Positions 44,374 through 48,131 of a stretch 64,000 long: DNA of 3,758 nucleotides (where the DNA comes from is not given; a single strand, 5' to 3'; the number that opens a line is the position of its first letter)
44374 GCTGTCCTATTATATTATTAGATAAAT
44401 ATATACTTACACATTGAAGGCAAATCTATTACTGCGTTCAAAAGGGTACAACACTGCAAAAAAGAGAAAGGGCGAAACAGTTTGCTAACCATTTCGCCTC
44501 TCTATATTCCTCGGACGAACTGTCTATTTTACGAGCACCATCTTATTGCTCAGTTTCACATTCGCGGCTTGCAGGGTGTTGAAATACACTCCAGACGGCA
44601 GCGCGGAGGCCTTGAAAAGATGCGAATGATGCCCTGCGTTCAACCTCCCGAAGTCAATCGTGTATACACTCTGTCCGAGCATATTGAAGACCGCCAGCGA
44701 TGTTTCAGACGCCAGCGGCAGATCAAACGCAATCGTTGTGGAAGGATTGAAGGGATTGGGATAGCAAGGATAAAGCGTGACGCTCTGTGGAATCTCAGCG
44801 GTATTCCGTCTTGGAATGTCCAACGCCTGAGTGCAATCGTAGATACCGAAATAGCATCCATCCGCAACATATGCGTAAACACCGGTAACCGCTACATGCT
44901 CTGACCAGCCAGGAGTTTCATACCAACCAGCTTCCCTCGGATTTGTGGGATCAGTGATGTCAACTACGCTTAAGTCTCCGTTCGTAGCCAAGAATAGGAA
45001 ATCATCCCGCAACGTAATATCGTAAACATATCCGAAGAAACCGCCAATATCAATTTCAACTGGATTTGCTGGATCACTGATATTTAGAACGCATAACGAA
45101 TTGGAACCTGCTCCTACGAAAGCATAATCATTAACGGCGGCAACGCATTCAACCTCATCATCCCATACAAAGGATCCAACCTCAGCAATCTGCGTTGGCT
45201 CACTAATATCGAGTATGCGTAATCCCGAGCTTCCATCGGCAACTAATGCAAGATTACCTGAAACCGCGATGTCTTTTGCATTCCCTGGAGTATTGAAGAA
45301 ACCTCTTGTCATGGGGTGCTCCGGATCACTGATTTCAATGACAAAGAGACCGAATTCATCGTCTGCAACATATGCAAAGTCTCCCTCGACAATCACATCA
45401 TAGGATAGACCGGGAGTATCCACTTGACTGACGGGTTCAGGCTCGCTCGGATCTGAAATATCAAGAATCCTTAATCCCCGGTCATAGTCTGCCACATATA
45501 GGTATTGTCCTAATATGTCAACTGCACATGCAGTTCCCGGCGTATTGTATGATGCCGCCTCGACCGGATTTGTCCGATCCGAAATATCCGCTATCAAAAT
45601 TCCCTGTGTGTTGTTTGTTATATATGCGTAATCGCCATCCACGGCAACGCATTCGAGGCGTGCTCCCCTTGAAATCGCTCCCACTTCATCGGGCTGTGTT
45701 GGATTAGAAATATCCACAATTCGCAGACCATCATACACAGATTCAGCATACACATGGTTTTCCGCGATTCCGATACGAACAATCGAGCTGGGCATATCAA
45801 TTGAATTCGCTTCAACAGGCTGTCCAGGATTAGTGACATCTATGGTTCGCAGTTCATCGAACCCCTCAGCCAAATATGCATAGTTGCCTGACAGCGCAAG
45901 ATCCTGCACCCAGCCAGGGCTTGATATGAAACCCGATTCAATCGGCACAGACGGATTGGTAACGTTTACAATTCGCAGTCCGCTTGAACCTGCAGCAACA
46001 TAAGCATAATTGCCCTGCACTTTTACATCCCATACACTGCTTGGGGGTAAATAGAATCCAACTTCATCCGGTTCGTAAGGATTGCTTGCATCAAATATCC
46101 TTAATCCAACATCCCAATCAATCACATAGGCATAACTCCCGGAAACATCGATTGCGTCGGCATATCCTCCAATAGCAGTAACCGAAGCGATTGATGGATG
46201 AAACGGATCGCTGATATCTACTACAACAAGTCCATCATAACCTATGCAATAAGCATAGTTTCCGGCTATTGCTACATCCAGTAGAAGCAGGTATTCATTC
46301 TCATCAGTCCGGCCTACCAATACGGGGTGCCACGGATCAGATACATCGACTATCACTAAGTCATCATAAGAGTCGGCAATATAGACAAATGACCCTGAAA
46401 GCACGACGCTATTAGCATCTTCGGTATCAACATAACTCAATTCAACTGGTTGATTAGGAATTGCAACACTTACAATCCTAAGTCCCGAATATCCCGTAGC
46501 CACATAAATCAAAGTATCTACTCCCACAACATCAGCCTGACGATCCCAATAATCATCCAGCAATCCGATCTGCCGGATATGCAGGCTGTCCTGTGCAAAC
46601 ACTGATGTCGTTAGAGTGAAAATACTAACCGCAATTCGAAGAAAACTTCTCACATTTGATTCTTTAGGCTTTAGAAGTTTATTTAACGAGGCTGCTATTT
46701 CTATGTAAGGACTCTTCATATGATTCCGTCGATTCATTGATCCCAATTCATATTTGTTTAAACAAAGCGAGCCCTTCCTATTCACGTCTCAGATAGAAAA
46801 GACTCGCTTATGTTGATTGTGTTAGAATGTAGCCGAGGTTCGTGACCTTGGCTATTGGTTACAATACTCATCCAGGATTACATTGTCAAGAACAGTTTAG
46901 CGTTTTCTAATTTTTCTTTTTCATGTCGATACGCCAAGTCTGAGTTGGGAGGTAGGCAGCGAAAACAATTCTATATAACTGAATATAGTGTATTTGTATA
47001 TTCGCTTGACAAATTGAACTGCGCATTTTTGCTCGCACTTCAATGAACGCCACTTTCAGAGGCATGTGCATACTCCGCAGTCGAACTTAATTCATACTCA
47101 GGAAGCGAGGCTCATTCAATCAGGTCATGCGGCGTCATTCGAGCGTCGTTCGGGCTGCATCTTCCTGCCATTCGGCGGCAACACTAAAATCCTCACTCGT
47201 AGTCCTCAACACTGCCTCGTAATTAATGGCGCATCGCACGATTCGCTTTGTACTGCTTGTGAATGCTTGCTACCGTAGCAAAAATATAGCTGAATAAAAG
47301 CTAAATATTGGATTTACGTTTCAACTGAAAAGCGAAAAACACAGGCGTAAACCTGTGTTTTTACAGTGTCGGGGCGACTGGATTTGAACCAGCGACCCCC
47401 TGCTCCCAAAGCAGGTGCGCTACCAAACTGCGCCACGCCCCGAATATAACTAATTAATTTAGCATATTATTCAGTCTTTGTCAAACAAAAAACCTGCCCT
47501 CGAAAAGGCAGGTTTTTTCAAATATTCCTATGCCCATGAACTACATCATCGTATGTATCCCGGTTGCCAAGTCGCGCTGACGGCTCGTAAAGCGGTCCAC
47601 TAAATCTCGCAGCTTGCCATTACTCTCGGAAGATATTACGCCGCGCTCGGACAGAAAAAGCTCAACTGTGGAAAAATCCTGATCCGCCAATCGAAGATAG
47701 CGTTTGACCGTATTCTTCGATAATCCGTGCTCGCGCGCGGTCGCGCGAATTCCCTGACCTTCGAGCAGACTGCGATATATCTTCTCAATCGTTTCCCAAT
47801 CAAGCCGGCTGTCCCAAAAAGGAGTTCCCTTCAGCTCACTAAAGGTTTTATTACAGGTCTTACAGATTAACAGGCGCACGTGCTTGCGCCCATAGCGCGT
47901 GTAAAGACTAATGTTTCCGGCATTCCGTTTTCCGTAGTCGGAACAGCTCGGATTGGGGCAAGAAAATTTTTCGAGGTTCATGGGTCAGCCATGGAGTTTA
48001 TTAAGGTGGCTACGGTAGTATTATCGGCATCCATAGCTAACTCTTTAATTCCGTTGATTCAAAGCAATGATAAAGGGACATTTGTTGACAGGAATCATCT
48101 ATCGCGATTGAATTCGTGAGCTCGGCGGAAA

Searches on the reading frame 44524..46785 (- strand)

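Call 8: search_protein_families(library=pfam, proteins=[window:44524-46785:-], max_evalue=0.01)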
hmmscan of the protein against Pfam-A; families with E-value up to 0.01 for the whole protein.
window:44524-46785:- (753 aa): 6 families
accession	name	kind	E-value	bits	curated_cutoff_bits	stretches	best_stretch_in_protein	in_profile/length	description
PF08309.17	LVIVD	-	9e-115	374.3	20.2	12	416-457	1-42/42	LVIVD repeat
PF09826.15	Beta_propel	-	1.2e-11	44.6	22.4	0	254-431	17-127/495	Beta propeller domain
PF05694.17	SBP56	-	6.2e-08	32.3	34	0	589-624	310-347/453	56kDa selenium binding protein (SBP56)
PF18962.6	Por_Secre_tail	-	6.9e-08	33.1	27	1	675-750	2-74/75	Secretion system C-terminal sorting domain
PF13585.12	CHU_C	-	0.0016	19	27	0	692-742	26-74/86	CHU_C Type IX secretion signal domain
PF17005.11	WD40_like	-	0.0024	17.7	40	1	544-612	198-266/301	WD40-like domain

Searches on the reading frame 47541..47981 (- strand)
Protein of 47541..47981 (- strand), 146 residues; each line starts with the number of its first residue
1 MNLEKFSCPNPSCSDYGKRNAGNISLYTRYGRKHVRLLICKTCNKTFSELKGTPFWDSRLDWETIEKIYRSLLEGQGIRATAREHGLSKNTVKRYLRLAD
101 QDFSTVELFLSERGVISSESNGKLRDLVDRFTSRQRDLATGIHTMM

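Call 8: search_protein_families(library=pfam, proteins=[window:47541-47981:-], max_evalue=0.01)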
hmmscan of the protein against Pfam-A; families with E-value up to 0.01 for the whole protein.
window:47541-47981:- (146 aa): 8 families
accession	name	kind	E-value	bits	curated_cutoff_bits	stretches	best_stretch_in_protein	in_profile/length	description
PF15978.11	TnsD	-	6.1e-06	26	32.4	1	6-101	121-225/355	Tn7-like transposition protein D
PF02796.21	HTH_7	-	0.00021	21.8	23.8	1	64-97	10-43/45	Helix-turn-helix domain of resolvase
PF13542.12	HTH_Tnp_ISL3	-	0.00024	20.9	27.4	1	66-96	18-47/51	Helix-turn-helix domain of transposase family ISL3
PF13936.12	HTH_38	-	0.001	19.2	27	1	59-97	4-42/44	Helix-turn-helix domain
PF13551.12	HTH_29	-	0.0039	17.7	28.1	1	68-101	4-38/64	Winged helix-turn helix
PF08281.18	Sigma70_r4_2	-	0.0076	16.3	25.7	0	71-99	22-50/54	Sigma-70, region 4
PF13384.12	HTH_23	-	0.009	16.3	24.6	0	72-97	14-39/50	Homeodomain-like domain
PF04161.18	Arv1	-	0.0093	16.7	20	0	25-46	11-32/202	Arv1-like family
